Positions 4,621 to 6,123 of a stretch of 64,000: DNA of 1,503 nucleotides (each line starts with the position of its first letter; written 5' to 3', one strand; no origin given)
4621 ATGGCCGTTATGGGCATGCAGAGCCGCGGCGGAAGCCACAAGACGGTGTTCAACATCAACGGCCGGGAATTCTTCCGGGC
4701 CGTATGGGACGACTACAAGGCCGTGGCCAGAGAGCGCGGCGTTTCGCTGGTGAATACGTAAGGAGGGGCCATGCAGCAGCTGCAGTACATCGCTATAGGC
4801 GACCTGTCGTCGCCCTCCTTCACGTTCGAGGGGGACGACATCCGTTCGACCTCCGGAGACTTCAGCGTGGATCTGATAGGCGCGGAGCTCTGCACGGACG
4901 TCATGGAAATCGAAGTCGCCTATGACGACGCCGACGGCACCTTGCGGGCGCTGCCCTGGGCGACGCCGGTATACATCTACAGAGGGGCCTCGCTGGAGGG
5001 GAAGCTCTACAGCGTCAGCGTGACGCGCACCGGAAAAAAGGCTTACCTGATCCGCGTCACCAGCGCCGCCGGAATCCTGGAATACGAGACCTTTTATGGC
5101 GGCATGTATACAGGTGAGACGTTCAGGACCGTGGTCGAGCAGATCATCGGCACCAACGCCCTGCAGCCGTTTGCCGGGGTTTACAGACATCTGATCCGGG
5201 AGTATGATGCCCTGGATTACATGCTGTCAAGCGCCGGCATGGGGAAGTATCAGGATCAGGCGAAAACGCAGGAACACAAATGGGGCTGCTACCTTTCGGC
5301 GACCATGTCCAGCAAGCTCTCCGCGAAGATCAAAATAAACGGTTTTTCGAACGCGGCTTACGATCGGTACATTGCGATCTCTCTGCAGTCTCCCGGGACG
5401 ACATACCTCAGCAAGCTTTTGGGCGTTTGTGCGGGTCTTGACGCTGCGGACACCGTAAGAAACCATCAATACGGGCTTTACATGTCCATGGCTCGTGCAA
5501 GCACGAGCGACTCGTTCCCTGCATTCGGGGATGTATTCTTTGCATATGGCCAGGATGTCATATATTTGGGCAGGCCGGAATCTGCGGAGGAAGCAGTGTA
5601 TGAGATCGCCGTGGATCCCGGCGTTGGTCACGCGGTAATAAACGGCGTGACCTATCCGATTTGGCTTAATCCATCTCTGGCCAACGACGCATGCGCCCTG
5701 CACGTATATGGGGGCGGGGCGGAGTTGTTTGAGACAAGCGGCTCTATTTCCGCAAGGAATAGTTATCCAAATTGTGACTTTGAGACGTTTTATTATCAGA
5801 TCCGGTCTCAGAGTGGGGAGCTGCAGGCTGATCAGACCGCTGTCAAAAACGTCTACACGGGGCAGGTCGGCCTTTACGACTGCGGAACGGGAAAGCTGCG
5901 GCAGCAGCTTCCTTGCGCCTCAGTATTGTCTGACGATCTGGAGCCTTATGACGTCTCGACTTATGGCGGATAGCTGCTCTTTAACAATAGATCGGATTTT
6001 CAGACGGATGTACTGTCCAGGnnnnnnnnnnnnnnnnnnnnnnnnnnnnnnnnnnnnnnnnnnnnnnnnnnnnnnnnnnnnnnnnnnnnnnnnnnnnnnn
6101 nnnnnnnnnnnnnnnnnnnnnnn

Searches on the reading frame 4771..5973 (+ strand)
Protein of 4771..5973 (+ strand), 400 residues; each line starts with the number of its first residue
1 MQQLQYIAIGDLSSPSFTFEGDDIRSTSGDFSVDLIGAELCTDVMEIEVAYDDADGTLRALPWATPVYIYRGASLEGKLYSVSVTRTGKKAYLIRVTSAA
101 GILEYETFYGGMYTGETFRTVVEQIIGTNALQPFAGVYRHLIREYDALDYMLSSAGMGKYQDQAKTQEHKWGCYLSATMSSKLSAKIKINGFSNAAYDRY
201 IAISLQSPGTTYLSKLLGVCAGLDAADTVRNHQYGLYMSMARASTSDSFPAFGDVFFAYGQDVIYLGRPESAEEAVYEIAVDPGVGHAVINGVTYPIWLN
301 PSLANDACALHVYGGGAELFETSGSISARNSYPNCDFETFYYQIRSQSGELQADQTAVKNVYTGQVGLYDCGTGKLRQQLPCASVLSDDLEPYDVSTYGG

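Call 4: search_protein_families(library=phrogs, proteins=[window:4771-5973:+])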
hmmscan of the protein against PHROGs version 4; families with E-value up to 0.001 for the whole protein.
window:4771-5973:+ (400 aa): 1 family
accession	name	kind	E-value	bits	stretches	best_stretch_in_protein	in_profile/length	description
phrog_32744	-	unknown function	8.6e-12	45.4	1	16-127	12-126/748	-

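Call 7: search_protein_families(library=pfam, proteins=[window:4771-5973:+], max_evalue=0.01)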
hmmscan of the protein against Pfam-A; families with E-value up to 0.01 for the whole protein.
window:4771-5973:+ (400 aa): 0 families
